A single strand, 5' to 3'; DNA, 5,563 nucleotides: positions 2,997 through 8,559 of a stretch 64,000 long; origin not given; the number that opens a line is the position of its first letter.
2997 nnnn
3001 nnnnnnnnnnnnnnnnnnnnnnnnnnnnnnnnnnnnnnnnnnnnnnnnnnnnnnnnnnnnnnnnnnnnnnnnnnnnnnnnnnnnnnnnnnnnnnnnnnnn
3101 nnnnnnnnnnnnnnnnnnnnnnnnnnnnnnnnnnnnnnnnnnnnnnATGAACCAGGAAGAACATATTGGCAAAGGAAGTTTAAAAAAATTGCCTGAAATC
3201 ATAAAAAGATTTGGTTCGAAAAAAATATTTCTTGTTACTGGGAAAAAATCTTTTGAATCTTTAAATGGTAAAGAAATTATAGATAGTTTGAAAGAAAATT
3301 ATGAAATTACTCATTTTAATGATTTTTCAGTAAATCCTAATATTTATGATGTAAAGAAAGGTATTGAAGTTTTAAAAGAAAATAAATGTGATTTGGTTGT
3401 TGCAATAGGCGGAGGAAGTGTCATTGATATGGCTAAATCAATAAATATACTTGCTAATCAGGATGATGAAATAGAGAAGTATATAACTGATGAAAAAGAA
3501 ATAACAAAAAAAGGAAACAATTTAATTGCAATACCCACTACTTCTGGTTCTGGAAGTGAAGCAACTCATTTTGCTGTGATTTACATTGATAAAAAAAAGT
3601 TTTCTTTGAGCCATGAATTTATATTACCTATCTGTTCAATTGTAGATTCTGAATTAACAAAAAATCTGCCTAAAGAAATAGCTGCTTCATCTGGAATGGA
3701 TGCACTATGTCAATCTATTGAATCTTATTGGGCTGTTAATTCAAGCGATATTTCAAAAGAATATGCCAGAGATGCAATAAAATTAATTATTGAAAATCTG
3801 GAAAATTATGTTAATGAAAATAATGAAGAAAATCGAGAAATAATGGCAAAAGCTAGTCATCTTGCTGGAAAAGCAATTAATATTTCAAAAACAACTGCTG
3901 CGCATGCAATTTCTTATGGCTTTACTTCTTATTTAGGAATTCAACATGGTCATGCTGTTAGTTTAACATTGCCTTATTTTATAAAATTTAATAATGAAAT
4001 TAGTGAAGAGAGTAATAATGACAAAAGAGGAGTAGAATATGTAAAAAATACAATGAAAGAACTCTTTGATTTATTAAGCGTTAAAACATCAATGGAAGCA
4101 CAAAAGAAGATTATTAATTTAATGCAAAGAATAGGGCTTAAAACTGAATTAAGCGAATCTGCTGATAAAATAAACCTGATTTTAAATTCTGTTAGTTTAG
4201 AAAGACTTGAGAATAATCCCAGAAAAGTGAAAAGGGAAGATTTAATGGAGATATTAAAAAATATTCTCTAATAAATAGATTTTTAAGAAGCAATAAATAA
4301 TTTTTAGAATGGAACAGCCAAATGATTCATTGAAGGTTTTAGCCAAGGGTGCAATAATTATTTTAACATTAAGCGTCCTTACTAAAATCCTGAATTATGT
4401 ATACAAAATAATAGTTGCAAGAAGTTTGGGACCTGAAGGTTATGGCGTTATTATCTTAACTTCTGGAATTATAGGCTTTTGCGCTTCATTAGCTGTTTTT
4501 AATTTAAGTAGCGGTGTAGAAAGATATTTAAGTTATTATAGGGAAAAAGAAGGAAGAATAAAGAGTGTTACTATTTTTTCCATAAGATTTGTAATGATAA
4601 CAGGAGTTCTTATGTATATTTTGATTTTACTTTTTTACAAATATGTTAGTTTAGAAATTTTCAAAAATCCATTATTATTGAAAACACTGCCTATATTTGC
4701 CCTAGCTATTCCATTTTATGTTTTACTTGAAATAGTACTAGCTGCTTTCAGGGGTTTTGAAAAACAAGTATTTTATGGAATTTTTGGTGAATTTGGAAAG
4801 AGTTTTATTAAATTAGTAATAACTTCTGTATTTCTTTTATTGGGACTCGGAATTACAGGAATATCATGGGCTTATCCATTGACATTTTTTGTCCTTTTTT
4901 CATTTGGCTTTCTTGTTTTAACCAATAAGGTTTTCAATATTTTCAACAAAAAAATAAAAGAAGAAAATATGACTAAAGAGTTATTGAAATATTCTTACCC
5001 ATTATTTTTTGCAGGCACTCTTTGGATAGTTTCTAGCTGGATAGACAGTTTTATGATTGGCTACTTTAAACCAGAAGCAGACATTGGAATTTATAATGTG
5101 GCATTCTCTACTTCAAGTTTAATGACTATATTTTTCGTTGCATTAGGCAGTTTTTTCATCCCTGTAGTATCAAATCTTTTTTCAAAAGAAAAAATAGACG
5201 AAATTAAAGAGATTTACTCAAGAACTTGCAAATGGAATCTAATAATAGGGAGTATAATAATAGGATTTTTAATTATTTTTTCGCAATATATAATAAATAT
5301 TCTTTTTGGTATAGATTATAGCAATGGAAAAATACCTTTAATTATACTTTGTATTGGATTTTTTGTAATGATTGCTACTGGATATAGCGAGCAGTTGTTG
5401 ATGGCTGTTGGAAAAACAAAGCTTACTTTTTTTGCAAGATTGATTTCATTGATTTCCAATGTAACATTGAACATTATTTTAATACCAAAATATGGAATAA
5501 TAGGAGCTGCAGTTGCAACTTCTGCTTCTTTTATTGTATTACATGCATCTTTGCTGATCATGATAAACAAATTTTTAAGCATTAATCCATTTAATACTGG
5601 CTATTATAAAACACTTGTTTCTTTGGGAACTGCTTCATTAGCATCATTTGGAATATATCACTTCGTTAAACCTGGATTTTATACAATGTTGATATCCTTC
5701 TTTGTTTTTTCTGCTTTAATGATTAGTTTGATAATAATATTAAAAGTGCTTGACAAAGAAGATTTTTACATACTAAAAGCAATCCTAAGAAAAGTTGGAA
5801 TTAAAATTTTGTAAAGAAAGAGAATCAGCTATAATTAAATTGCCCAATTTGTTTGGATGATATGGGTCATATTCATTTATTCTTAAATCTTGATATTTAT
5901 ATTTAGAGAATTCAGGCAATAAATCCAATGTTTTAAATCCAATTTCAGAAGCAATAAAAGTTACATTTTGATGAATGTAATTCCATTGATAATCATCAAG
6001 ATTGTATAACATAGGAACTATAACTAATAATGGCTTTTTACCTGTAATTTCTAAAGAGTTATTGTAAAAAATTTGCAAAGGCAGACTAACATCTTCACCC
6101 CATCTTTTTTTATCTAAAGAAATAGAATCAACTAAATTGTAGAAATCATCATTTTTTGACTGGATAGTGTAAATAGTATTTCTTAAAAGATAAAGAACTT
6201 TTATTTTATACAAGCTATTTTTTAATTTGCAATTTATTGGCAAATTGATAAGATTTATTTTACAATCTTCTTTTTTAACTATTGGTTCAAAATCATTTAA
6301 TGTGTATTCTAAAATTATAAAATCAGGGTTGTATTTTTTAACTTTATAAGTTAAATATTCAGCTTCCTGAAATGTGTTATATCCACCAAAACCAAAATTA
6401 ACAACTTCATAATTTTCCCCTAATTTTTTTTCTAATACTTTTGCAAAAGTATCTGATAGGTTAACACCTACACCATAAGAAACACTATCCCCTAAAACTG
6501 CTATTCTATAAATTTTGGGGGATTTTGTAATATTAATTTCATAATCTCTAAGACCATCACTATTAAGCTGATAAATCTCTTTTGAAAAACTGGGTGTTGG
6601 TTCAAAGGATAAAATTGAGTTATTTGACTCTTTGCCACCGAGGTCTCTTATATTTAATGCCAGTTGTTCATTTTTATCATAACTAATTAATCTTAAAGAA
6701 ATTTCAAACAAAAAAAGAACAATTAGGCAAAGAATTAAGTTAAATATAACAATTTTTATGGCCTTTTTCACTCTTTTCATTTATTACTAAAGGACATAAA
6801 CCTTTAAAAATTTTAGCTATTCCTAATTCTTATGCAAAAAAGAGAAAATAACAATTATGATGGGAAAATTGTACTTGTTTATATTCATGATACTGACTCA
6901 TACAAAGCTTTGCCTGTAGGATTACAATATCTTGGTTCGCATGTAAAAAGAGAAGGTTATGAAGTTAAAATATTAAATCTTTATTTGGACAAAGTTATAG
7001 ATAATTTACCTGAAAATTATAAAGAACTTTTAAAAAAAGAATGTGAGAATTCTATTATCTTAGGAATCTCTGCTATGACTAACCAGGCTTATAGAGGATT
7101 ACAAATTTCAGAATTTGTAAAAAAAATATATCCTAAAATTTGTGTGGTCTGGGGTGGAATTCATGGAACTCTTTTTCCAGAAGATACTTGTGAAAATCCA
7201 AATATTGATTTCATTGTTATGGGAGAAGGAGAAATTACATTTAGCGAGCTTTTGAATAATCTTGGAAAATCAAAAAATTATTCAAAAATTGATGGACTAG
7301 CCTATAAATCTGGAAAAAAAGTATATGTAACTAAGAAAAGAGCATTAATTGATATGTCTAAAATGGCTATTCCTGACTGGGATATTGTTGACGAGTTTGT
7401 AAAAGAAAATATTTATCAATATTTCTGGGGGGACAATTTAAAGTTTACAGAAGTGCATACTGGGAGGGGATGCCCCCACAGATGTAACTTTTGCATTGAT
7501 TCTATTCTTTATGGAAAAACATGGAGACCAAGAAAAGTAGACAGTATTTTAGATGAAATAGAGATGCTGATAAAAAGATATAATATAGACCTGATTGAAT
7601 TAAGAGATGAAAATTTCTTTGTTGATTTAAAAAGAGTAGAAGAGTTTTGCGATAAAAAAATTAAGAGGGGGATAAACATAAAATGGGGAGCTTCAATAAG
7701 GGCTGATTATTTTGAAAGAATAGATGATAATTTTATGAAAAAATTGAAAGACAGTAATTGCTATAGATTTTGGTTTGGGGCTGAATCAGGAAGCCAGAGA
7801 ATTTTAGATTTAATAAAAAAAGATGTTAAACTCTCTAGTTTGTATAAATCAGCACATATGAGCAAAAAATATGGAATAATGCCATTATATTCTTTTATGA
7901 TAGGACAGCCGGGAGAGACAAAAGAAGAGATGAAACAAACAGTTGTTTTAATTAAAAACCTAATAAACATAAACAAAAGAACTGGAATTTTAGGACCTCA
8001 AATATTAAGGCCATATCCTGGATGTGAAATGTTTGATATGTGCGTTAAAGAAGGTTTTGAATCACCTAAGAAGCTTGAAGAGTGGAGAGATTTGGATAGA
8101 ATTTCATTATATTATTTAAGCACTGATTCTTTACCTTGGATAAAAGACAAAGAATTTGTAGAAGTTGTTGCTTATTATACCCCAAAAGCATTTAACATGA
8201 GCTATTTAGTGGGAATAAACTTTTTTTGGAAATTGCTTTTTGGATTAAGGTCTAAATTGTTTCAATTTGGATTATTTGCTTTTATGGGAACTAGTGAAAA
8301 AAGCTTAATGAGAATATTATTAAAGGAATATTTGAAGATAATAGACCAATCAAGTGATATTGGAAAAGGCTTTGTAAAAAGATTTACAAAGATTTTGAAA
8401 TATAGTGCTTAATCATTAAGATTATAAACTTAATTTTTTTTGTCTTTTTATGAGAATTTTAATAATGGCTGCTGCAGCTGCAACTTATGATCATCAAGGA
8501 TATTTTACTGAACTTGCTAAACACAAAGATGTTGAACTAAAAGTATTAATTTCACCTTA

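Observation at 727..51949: Exceptionally large (~50 kb) contiguous glycosylation island with AglB, AglH-like initiator, two flippases, three GT-C enzymes and at least 14 GT2/GT4 genes in an apparently small-genome archaeon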

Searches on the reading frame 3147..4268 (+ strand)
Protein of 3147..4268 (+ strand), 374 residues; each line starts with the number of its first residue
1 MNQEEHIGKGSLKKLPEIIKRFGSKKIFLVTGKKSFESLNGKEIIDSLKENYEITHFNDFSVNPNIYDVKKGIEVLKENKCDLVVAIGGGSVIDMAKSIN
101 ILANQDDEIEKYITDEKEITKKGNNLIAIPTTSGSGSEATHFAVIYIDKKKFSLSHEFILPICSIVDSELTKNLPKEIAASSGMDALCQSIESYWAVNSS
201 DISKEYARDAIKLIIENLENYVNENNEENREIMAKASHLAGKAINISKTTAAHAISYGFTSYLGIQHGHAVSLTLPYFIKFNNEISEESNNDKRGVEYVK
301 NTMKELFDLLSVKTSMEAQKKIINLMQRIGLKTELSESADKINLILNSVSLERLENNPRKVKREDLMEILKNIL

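Call 3: search_protein_families(library=pfam, proteins=[window:3147-4268:+], max_evalue=0.001)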
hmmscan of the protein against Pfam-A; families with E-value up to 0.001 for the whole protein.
window:3147-4268:+ (374 aa): 3 families
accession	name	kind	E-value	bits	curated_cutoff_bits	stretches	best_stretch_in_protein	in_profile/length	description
PF00465.25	Fe-ADH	-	7.4e-46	156.2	31.3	1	6-167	5-167/168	Iron-containing alcohol dehydrogenase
PF25137.1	ADH_Fe_C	-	3.4e-31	108.9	27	1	180-373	2-193/194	Fe-containing alcohol dehydrogenase family, C-terminal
PF13685.12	Fe-ADH_2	-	3.5e-16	60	28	1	7-104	2-98/149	Iron-containing alcohol dehydrogenase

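Call 10: search_protein_families(library=ncbifam, proteins=[window:3147-4268:+], max_evalue=0.00001)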
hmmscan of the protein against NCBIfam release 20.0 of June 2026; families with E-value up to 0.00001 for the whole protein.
window:3147-4268:+ (374 aa): 17 families
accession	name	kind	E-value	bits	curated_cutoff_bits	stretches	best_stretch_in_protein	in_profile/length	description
NF041833.1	Fe_ADH_ErcA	equivalog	5.4e-59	200.2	550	1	7-373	13-381/382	alcohol dehydrogenase-like regulatory protein ErcA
TIGR03405.1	Phn_Fe-ADH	equivalog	1.4e-58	198.4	423.7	1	6-337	8-328/355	iron-containing alcohol dehydrogenase PsrA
NF010378.0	PRK13805.1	equivalog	9.5e-55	185.8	951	1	10-335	470-817/872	bifunctional acetaldehyde-CoA/alcohol dehydrogenase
TIGR02638.1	lactal_redase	equivalog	7.5e-54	183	523.15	1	2-368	7-377/379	lactaldehyde reductase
NF053866.1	CholDhdGbsBBac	equivalog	8.3e-51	172.8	550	1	8-372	21-389/392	choline dehydrogenase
NF007911.0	PRK10624.1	equivalog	4.7e-50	170.6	537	1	1-373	7-381/382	lactaldehyde reductase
NF058672.1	4HyButDHCUPNE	equivalog_domain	5.1e-50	170.7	500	1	6-372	11-376/378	4-hydroxybutyrate dehydrogenase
NF007363.0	PRK09860.1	equivalog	1.4e-42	146.2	581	1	7-293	14-303/383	L-threonine dehydrogenase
NF050025.1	SulfAcetaldRedSarD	equivalog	5.1e-41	140.8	700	1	8-371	14-382/385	sulfoacetaldehyde reductase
NF011998.0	PRK15454.1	equivalog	2.8e-38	131.7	556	1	62-288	88-316/395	ethanolamine utilization ethanol dehydrogenase EutG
TIGR04266.1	NDMA_methanol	equivalog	4.2e-25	88.4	625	1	20-286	34-307/420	NDMA-dependent methanol dehydrogenase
NF011717.0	PRK15138.1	equivalog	2.3e-19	69.7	645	1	8-337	15-345/387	alcohol dehydrogenase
NF041822.1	daptide_DH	equivalog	1.5e-15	57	300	1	79-239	53-227/363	daptide-type RiPP biosynthesis dehydogenase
NF006941.0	PRK09423.1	subfamily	2.2e-14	53.1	336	1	7-102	13-106/367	glycerol dehydrogenase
NF002022.0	PRK00843.1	equivalog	2.4e-12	46.5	413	1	6-208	15-195/350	NAD(P)-dependent glycerol-1-phosphate dehydrogenase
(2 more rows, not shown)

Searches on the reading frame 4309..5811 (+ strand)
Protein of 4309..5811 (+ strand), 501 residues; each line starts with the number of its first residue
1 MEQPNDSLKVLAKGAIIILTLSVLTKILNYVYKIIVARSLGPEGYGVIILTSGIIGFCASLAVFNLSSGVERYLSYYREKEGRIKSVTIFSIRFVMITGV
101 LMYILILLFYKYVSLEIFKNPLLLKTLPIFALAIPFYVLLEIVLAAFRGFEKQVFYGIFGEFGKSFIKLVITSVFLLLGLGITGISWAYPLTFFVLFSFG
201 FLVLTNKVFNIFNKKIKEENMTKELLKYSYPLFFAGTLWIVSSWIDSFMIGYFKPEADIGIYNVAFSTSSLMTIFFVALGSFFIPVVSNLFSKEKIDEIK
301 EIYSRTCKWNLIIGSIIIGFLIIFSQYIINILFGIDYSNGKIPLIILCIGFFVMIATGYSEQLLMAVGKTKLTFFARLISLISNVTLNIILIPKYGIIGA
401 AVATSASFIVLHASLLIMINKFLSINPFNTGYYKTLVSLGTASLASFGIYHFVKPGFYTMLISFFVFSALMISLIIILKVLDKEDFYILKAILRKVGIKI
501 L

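Call 3: search_protein_families(library=pfam, proteins=[window:4309-5811:+], max_evalue=0.001)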
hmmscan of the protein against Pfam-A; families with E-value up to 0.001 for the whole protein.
window:4309-5811:+ (501 aa): 4 families
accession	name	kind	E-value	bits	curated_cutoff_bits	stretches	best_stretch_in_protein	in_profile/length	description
PF01943.22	Polysacc_synt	-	1.3e-19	71.1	28.2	1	11-290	1-273/274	Polysaccharide biosynthesis protein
PF13440.11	Polysacc_synt_3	-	1.1e-13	51.5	23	1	35-337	1-288/293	Polysaccharide biosynthesis protein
PF01554.23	MatE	-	5.3e-12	46.2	24.9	1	231-390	1-161/161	MatE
PF03023.19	MurJ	-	1.4e-09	37.5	27.4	1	221-452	195-432/451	Lipid II flippase MurJ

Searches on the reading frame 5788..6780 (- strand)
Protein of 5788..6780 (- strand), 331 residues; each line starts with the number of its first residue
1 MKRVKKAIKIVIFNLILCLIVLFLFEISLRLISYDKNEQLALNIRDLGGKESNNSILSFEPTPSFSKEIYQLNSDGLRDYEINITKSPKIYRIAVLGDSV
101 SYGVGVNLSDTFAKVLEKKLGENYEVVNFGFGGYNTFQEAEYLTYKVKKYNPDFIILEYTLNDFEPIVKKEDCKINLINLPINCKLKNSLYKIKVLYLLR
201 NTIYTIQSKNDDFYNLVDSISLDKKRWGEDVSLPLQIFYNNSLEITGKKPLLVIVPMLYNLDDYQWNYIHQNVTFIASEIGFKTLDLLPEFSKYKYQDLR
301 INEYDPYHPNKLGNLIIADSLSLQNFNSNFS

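Call 3: search_protein_families(library=pfam, proteins=[window:5788-6780:-], max_evalue=0.001)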
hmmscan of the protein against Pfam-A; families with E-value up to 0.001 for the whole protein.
window:5788-6780:- (331 aa): 2 families
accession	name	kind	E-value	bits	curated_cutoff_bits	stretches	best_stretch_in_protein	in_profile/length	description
PF13472.12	Lipase_GDSL_2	-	2e-11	45.2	32.9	1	95-313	1-175/178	GDSL-like Lipase/Acylhydrolase family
PF00657.28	Lipase_GDSL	-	2.2e-05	25.1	23.6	1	93-320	1-207/208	GDSL-like Lipase/Acylhydrolase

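Call 46: search_protein_families(library=ncbifam, proteins=[window:5788-6780:-], max_evalue=1e-8)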
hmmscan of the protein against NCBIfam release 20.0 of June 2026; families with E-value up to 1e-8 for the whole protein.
window:5788-6780:- (331 aa): 0 families

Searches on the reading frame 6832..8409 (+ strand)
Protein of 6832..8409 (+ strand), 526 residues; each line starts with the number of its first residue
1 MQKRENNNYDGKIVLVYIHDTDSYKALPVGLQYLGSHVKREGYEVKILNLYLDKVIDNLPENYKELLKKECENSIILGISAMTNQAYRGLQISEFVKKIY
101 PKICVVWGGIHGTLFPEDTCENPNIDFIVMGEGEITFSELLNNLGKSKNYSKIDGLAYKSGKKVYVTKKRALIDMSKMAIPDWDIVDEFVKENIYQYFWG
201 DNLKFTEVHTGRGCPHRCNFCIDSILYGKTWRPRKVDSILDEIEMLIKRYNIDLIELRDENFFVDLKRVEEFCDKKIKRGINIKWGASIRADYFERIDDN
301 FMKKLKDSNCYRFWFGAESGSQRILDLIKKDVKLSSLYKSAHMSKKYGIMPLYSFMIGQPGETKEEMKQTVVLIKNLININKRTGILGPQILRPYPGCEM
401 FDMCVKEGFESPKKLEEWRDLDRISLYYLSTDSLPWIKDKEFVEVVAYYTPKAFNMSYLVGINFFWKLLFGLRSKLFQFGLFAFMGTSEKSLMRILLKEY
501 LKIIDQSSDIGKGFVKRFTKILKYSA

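Call 3: search_protein_families(library=pfam, proteins=[window:6832-8409:+], max_evalue=0.001)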
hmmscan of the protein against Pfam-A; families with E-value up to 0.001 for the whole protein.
window:6832-8409:+ (526 aa): 2 families
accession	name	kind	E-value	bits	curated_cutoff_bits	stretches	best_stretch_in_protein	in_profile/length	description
PF02310.24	B12-binding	-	1.5e-15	57.5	32.1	1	24-140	10-120/121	B12 binding domain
PF04055.27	Radical_SAM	-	1.7e-14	54.7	29.5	1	210-372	3-164/166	Radical SAM superfamily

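Call 10: search_protein_families(library=ncbifam, proteins=[window:6832-8409:+], max_evalue=0.00001)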
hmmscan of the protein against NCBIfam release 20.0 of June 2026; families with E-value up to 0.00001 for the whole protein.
window:6832-8409:+ (526 aa): 23 families
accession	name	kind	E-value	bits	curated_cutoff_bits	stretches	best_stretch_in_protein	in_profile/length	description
TIGR02026.1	BchE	equivalog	1.5e-51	175.8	481.35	1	28-372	22-360/497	magnesium-protoporphyrin IX monomethyl ester anaerobic oxidative cyclase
TIGR04385.1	B12_rSAM_cofa1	equivalog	7.4e-46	157.2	450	1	18-392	10-379/438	B12 lower ligand biosynthesis radical SAM protein BzaD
TIGR03471.1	HpnJ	equivalog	1.7e-40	139.3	577.6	1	87-417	82-400/472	hopanoid biosynthesis associated radical SAM protein HpnJ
NF050148.1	rSAM_ApyD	equivalog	4.3e-40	137.7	750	1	78-403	79-392/645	RiPP biosynthesis radical SAM protein ApyD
NF038361.1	rSAM_Sden_1168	equivalog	1.4e-33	116.3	575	1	28-408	85-477/560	Sden_1168 family B12-binding radical SAM P-methyltransferase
TIGR04479.1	bcpD_PhpK_rSAM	subfamily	3.3e-33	114.8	600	1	25-376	69-408/504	PhpK family radical SAM P-methyltransferase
TIGR04072.2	rSAM_ladder_B12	equivalog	1.9e-31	109.2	360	1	20-409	10-377/443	lipid biosynthesis B12-binding/radical SAM protein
TIGR04013.1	B12_SAM_MJ_1487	hypoth_equivalog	2.2e-30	105.8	251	2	68-248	39-194/382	TIGR04013 family B12-binding domain/radical SAM domain-containing protein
TIGR04014.1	B12_SAM_MJ_0865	equivalog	1.8e-27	96.3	360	1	79-377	44-336/434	methyl-coenzyme M reductase glutamine C-methyltransferase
TIGR03975.1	rSAM_ocin_1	subfamily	2.2e-27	95.9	281.85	1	72-378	127-431/606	RiPP maturation radical SAM C-methyltransferase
TIGR04190.1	B12_SAM_Ta0216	equivalog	8e-25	87.4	500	1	18-419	27-442/554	TIGR04190 family B12-binding domain/radical SAM domain protein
TIGR04367.1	HpnR_B12_rSAM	equivalog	1.3e-22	80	650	1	28-401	22-370/490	hopanoid C-3 methylase HpnR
NF033712.0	B12_rSAM_KedN5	subfamily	1.6e-19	69.6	700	1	61-366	52-359/624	KedN5 family methylcobalamin-dependent radical SAM C-methyltransferase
TIGR04295.1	B12_rSAM_oligo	hypoth_equivalog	8.5e-19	67.5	400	1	107-335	106-319/422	TIGR04295 family B12-binding domain-containing radical SAM protein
NF045585.1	rSAM_slr0320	equivalog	7.1e-18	64.4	775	1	97-380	133-412/511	photosystem II high light acclimation radical SAM protein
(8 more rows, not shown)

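Call 44: search_solved_structures(query=window:6832-8409:+, max_evalue=0.001)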
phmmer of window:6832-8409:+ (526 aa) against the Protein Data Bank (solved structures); distinct sequences matched with E-value up to 0.001: 5.
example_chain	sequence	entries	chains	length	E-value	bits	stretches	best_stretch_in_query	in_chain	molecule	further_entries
9ccb_A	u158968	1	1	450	4.7e-15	58.4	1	113-403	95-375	Radical SAM core domain-containing protein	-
6fd2_B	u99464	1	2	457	2e-13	53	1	203-409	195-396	Putative apramycin biosynthetic oxidoreductase 4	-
7kdx_A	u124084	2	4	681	1.2e-12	50.4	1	76-270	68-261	Methyltransferase TokK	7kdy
6wte_A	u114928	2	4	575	7.3e-05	24.8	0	207-371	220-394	B12-binding domain-containing protein | Tryptophan-C2-methyltransferase containing B12-binding domain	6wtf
9n1b_A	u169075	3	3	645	0.0007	21.5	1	128-267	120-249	Radical SAM protein | Radical SAM enzyme CysS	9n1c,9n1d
